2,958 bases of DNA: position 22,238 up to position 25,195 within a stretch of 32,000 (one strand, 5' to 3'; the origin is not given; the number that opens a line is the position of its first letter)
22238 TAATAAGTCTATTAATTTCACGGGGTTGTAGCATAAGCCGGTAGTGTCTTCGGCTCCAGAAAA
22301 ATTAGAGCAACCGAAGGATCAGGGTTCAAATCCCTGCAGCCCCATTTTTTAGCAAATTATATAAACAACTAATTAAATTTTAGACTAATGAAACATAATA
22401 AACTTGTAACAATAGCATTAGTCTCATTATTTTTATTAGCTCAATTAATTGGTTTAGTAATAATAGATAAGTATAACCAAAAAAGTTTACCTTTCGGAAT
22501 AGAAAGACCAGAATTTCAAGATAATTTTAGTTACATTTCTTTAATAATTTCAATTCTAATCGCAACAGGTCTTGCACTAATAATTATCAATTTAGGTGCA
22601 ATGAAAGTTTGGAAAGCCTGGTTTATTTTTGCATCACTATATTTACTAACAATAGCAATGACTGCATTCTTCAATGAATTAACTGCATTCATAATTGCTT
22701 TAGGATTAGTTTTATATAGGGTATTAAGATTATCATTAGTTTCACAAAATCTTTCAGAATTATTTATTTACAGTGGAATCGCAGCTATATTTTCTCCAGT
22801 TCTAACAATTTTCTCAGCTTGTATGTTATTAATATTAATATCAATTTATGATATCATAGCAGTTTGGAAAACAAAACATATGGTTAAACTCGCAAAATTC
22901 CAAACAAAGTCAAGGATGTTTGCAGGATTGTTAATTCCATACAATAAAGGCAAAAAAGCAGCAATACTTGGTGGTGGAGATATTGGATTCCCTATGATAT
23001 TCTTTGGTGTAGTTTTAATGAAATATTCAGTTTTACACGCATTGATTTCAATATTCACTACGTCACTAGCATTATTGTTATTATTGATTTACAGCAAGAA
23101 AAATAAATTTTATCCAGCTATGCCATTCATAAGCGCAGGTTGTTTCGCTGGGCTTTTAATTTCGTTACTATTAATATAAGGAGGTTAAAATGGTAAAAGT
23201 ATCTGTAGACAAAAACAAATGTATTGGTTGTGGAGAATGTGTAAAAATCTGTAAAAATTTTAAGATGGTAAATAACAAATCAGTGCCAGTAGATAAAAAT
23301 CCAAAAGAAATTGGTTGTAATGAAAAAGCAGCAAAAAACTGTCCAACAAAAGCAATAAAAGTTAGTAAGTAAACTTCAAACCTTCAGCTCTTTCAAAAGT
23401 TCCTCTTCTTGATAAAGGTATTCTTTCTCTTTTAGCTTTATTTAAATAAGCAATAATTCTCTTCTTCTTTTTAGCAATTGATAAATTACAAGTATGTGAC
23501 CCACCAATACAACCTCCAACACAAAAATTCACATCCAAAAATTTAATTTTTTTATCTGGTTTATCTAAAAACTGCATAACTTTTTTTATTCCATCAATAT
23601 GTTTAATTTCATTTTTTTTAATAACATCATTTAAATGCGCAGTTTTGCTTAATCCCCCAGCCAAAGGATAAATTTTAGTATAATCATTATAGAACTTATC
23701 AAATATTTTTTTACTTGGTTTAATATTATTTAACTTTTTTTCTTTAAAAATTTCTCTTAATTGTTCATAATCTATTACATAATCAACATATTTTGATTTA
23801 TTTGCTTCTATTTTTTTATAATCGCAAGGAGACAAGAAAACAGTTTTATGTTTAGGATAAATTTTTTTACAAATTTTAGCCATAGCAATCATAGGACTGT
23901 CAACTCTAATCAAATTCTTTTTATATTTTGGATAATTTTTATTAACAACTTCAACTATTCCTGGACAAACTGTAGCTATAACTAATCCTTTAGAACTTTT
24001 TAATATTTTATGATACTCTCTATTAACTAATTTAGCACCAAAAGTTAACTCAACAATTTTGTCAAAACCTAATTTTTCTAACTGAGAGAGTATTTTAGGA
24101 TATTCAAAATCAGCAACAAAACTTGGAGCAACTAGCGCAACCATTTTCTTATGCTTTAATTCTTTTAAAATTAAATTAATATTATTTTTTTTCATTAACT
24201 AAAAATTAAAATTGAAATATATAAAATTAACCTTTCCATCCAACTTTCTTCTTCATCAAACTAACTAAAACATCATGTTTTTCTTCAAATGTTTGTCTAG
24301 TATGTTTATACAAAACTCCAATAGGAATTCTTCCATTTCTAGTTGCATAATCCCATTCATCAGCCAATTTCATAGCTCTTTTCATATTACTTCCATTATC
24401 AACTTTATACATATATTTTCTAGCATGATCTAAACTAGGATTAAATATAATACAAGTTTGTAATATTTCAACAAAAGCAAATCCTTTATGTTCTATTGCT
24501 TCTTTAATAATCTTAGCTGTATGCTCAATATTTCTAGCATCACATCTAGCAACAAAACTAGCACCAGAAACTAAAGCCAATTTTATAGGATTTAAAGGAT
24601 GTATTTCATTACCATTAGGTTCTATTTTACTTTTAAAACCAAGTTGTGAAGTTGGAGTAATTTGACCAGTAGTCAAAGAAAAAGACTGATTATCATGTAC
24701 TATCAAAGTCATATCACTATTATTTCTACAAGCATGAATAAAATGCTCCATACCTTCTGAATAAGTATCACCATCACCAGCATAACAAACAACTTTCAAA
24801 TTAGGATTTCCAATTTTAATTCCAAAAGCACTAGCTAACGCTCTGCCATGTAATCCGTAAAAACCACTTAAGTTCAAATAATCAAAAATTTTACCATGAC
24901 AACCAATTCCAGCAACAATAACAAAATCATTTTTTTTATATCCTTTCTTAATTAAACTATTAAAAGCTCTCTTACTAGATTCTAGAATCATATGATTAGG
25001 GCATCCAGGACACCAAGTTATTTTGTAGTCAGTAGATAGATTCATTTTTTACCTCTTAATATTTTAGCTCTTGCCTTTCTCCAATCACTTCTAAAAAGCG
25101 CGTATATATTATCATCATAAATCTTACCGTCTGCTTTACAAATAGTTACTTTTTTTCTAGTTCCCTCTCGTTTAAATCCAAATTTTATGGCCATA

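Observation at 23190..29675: Compact module for converting a 2-oxoacid to acetate, ATP and H2, encoded as one unit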

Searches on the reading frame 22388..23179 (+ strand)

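Call 3: search_protein_families(library=pfam, proteins=[window:22388-23179:+], max_evalue=0.01)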
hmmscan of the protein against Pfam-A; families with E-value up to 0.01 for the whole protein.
window:22388-23179:+ (263 aa): 1 family
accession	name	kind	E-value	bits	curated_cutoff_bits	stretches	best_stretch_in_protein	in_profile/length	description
PF06550.16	SPP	-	2.3e-14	54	23.9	1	12-261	1-279/283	Signal-peptide peptidase, presenilin aspartyl protease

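Call 4: search_protein_families(library=ncbifam, proteins=[window:22388-23179:+], max_evalue=0.01)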
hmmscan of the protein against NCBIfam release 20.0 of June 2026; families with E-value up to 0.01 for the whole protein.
window:22388-23179:+ (263 aa): 1 family
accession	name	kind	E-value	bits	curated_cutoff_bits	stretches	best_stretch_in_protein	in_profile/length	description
NF041679.1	IMP_arch_presen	equivalog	6.4e-18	65.3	125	1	11-260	2-280/281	presenilin family intramembrane aspartyl protease PSH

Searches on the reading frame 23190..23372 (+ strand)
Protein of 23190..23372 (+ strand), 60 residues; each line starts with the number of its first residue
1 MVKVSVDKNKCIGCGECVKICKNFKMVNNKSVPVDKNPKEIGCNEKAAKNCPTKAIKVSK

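Call 3: search_protein_families(library=pfam, proteins=[window:23190-23372:+], max_evalue=0.01)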
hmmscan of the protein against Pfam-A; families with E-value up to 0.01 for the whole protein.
window:23190-23372:+ (60 aa): 13 families
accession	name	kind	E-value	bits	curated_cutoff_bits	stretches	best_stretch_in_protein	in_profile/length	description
PF13370.11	Fer4_13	-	2.1e-10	41.5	24.5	1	6-58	1-58/58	4Fe-4S single cluster domain of Ferredoxin I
PF13459.11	Fer4_15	-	3.3e-08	34.6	22.4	1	4-58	1-66/66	4Fe-4S single cluster domain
PF12837.12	Fer4_6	-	6.8e-07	29.4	25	1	3-22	1-20/24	4Fe-4S binding domain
PF00037.32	Fer4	-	2.7e-06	27.4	21.1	1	5-21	2-18/24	4Fe-4S binding domain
PF12797.12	Fer4_2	-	9.3e-06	25.7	24.5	1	3-22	2-21/22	4Fe-4S binding domain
PF14697.11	Fer4_21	-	9.7e-06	26.1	35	1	5-57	2-58/59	4Fe-4S dicluster domain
PF25160.1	LdpA_Fe-S-bd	-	3.2e-05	24.1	27.6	1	4-22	21-39/49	LdpA Fe-S cluster-binding domain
PF12838.12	Fer4_7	-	0.0002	22.2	27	1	4-22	31-49/52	4Fe-4S dicluster domain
PF12800.12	Fer4_4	-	0.00022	21.8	24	1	9-22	2-15/17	4Fe-4S binding domain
PF13187.11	Fer4_9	-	0.0004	20.8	27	1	9-23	35-49/52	4Fe-4S dicluster domain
PF22117.2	Fer4_Nqo3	-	0.0024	18.4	27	1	4-46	4-46/67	NADH-quinone oxidoreductase subunit 3, ferredoxin-like domain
PF13237.11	Fer4_10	-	0.0046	17.3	25.5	0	4-28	2-32/53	4Fe-4S dicluster domain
PF12798.12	Fer4_3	-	0.0053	17.9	27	0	11-22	1-12/15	4Fe-4S binding domain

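Call 4: search_protein_families(library=ncbifam, proteins=[window:23190-23372:+], max_evalue=0.01)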
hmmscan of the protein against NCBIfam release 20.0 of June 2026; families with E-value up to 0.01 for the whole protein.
window:23190-23372:+ (60 aa): 35 families (the best 25 are shown)
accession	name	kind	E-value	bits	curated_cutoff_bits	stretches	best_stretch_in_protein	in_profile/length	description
NF040864.1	HgcB_ferredoxin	equivalog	1.6e-07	31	99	1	3-59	8-64/93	mercury methylation ferredoxin HgcB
TIGR02912.1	sulfite_red_C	equivalog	1.8e-05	23.9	324.1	1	1-58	161-220/314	sulfite reductase subunit C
TIGR02494.1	PFLE_PFLC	subfamily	3.4e-05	23.3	174.35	1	4-58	43-99/293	glycyl-radical enzyme activating protein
NF007382.0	PRK09898.1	equivalog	4.3e-05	23.1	213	1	4-58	149-200/208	ferredoxin-like protein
NF045874.1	Vhu_polyferre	exception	9.5e-05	21.3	600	1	3-58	190-245/381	F420-non-reducing hydrogenase associated-polyferredoxin VhuB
TIGR04395.1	cutC_activ_rSAM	equivalog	0.00024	20.5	360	1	3-58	48-105/309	choline TMA-lyase-activating enzyme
TIGR02936.1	fdxN_nitrog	equivalog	0.00028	20.9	80.55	1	5-23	17-35/91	ferredoxin III, nif-specific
NF007205.0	PRK09626.1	equivalog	0.00052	20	93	1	2-59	10-74/105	2-oxoglutarate-acceptor oxidoreductase subunit OorD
NF010590.0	PRK13984.1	equivalog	0.00052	18.3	946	1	7-36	48-79/611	putative oxidoreductase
TIGR02512.1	FeFe_hydrog_A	subfamily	0.00054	18.9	405.95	1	4-41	2-39/375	[FeFe] hydrogenase, group A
NF040770.1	hetero_SS_HdrA2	exception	0.00054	18.2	1100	1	4-58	572-625/777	CoB-CoM heterodisulfide reductase HdrA2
NF043069.1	T4HPD_activ_SAM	equivalog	0.00063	19.2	425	1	4-57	46-98/299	trans-4-hydroxy-L-proline dehydratase activase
NF058577.1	FdxA_fam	equivalog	0.00093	19.3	65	1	4-21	31-48/52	4Fe-4S ferredoxin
TIGR01944.1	rnfB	subfamily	0.0011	18.5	68.7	1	4-59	108-163/190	RnfABCDGE type electron transport complex subunit B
NF040612.1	F420_dehyd_FpoI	exception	0.0013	18.6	180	1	6-27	39-62/135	F420H2 dehydrogenase subunit FpoI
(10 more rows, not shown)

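Call 59: search_solved_structures(query=window:23190-23372:+, max_evalue=0.01, show_alignments=3)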
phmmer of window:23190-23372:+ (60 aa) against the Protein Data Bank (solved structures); distinct sequences matched with E-value up to 0.01: 15.
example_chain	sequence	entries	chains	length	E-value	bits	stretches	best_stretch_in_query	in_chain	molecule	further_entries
1rof_A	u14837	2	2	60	1.3e-07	35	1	3-59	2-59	FERREDOXIN | FERREDOXIN(A)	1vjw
2z8q_A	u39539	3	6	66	7.4e-06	29.5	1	3-58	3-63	Ferredoxin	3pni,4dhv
5t5i_F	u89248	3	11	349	9.1e-06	29.2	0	3-22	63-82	Tungsten formylmethanofuran dehydrogenase subunit fwdF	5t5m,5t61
9sw6_H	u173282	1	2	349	1.2e-05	28.8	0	3-22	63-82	Tungsten formylmethanofuran dehydrogenase, subunit F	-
7bkb_K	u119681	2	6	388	2.9e-05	27.6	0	2-28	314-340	Formylmethanofuran dehydrogenase, subunit F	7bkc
1dwl_A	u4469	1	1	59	7.4e-05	26.3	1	5-57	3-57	FERREDOXIN I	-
9mqx_B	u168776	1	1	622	0.00014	25.5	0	4-22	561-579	NADH:ubiquinone oxidoreductase, NADH-binding (51 kD) subunit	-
8a6t_A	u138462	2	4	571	0.00025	24.7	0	6-24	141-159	Electron bifurcating hydrogenase subunit HydA1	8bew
1siz_A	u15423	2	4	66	0.00028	24.5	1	3-58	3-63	Ferredoxin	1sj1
1f2g_A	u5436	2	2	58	0.00032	24.3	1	9-56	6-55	FERREDOXIN II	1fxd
7eu3_I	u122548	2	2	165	0.00084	23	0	3-25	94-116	NAD(P)H-quinone oxidoreductase subunit I, chloroplastic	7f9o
7wfg_I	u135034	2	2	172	0.0018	22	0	3-23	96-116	NAD(P)H-quinone oxidoreductase subunit I, chloroplastic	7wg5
9grx_I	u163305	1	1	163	0.0049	20.6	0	3-23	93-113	NAD(P)H-quinone oxidoreductase subunit I, chloroplastic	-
2vpw_B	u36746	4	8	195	0.0049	20.6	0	4-22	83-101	NRFC PROTEIN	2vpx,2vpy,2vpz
7p5h_A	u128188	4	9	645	0.0096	19.7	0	6-25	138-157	Fe-hydrogenase, subunit alpha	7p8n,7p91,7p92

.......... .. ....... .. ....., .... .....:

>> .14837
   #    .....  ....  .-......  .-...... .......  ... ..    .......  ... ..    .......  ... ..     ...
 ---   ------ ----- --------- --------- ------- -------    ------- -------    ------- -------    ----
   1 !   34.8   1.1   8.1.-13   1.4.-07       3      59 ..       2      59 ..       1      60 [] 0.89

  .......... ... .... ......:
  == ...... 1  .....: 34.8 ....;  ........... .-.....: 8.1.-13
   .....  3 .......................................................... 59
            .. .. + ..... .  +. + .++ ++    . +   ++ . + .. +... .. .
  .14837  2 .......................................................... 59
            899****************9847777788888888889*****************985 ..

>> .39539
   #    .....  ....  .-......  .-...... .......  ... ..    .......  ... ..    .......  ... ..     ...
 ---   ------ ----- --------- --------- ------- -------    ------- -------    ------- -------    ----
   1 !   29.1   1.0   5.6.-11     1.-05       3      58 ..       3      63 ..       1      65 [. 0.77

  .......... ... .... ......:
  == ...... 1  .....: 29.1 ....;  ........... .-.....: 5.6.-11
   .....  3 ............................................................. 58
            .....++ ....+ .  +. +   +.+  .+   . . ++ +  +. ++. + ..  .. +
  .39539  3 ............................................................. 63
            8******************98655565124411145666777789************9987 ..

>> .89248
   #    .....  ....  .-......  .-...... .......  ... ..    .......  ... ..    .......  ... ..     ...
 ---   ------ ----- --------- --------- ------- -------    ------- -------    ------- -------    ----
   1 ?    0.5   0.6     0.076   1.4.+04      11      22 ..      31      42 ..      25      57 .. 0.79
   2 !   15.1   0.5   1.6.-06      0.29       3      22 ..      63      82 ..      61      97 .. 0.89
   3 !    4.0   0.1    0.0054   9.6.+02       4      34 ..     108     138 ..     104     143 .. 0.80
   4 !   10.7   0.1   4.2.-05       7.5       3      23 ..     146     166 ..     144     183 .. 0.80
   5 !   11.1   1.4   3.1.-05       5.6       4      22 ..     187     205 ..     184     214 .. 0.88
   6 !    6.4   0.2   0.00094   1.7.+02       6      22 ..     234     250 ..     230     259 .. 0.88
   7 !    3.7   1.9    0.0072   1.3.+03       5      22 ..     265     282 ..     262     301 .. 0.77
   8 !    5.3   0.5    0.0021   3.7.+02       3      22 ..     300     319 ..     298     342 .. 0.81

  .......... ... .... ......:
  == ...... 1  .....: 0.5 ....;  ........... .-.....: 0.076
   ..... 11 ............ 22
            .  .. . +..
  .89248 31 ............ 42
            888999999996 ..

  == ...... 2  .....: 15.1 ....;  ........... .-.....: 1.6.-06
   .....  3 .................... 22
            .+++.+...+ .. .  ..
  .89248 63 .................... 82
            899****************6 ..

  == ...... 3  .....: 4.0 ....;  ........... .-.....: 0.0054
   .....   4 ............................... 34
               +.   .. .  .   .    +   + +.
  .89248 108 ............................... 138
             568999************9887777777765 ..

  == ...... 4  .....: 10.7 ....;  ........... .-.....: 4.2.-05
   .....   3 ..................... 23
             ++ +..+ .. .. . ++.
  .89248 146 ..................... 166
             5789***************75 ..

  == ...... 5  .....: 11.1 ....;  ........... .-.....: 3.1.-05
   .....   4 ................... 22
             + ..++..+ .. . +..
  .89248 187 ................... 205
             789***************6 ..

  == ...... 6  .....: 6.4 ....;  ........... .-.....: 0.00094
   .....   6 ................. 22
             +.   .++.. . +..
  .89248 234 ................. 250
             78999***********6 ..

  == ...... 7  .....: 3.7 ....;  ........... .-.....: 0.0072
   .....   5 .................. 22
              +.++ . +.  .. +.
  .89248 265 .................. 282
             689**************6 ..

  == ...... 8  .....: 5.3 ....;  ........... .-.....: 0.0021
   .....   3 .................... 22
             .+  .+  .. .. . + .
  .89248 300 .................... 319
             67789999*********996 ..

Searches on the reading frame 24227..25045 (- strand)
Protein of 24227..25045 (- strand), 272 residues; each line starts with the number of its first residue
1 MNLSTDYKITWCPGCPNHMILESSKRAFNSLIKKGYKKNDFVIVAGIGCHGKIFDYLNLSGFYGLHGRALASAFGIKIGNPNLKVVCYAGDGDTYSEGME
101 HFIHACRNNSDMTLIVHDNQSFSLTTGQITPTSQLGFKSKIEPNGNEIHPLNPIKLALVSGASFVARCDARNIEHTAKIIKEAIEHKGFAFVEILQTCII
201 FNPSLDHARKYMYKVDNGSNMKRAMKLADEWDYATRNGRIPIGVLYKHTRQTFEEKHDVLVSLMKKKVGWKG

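Call 3: search_protein_families(library=pfam, proteins=[window:24227-25045:-], max_evalue=0.01)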
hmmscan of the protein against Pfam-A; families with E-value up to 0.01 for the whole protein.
window:24227-25045:- (272 aa): 2 families
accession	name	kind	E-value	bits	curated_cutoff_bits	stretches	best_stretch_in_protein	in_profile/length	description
PF02775.26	TPP_enzyme_C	-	2.5e-31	109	21.9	1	47-194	2-151/151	Thiamine pyrophosphate enzyme, C-terminal TPP binding domain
PF12367.13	PFO_beta_C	-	2.6e-06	27.8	24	1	212-260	17-64/66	Pyruvate ferredoxin oxidoreductase beta subunit C terminal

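Call 4: search_protein_families(library=ncbifam, proteins=[window:24227-25045:-], max_evalue=0.01)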
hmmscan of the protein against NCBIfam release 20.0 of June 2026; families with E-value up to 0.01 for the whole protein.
window:24227-25045:- (272 aa): 27 families (the best 25 are shown)
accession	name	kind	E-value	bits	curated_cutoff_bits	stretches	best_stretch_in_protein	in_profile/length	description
NF008820.0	PRK11866.1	equivalog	6.1e-85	285.1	402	1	5-258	11-262/287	2-oxoacid ferredoxin oxidoreductase subunit beta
TIGR02177.1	PorB_KorB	subfamily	1.4e-75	254.5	261.9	1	10-258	2-257/286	2-oxoacid:acceptor oxidoreductase, beta subunit, pyruvate/2-ketoisovalerate family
NF008821.0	PRK11869.1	equivalog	3.6e-69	232.8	438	1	5-257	10-257/286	2-oxoacid ferredoxin oxidoreductase subunit beta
NF041171.1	Oxoac_fdxbeta_Archa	equivalog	1e-67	228.5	423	1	10-257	4-260/296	2-oxoacid:ferredoxin oxidoreductase subunit beta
NF007207.0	PRK09628.1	equivalog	1.5e-49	169.1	364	1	9-255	16-260/277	2-oxoglutarate ferredoxin oxidoreductase subunit beta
TIGR03336.1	IOR_alpha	equivalog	4e-16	58.5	650.9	1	11-217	358-549/595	indolepyruvate ferredoxin oxidoreductase subunit alpha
NF008819.1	PRK11865.1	equivalog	4.1e-09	36.1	405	1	12-199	21-213/300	pyruvate synthase subunit PorB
NF008818.0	PRK11864.1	subfamily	1.5e-08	34.2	405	1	72-198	83-208/300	3-methyl-2-oxobutanoate dehydrogenase subunit beta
NF006016.1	PRK08155.1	equivalog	1.6e-07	30.2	870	1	60-194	405-530/554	acetolactate synthase large subunit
NF005712.0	PRK07524.1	subfamily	7.4e-07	28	500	1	55-199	399-532/536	5-guanidino-2-oxopentanoate decarboxylase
NF005713.0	PRK07525.1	subfamily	4.8e-06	25.2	620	1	61-122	432-492/592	sulfoacetaldehyde acetyltransferase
NF004813.0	PRK06163.1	equivalog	5.5e-06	26.2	240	1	63-134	54-127/202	hypothetical protein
NF009122.0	PRK12474.1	subfamily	5.7e-06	25.4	835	1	52-129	379-453/518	hypothetical protein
NF045792.1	OxalOxredbeta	equivalog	2.7e-05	23.4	590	1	82-149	101-168/311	oxalate oxidoreductase subunit beta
TIGR03846.1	sulfopy_beta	equivalog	6.6e-05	22.9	221.5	1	62-134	38-112/182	sulfopyruvate decarboxylase subunit beta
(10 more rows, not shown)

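Call 26: search_solved_structures(query=window:24227-25045:-, max_evalue=0.00001, show_alignments=1)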
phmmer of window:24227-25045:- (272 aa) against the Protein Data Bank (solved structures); distinct sequences matched with E-value up to 0.00001: 4.
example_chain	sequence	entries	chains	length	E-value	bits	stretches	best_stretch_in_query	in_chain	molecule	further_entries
5b46_B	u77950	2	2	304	2.3e-50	175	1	9-255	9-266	2-oxoacid--ferredoxin oxidoreductase beta subunit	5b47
5b48_B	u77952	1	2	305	6.5e-50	173.5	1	10-249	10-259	2-oxoacid--ferredoxin oxidoreductase beta subunit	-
6n2n_B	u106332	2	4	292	7.1e-41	143.8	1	6-256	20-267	Pyruvate ferredoxin/flavodoxin oxidoreductase, beta subunit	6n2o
8ys5_C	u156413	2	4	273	2.2e-39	138.9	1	9-201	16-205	2-oxoglutarate ferredoxin oxidoreductase subunit beta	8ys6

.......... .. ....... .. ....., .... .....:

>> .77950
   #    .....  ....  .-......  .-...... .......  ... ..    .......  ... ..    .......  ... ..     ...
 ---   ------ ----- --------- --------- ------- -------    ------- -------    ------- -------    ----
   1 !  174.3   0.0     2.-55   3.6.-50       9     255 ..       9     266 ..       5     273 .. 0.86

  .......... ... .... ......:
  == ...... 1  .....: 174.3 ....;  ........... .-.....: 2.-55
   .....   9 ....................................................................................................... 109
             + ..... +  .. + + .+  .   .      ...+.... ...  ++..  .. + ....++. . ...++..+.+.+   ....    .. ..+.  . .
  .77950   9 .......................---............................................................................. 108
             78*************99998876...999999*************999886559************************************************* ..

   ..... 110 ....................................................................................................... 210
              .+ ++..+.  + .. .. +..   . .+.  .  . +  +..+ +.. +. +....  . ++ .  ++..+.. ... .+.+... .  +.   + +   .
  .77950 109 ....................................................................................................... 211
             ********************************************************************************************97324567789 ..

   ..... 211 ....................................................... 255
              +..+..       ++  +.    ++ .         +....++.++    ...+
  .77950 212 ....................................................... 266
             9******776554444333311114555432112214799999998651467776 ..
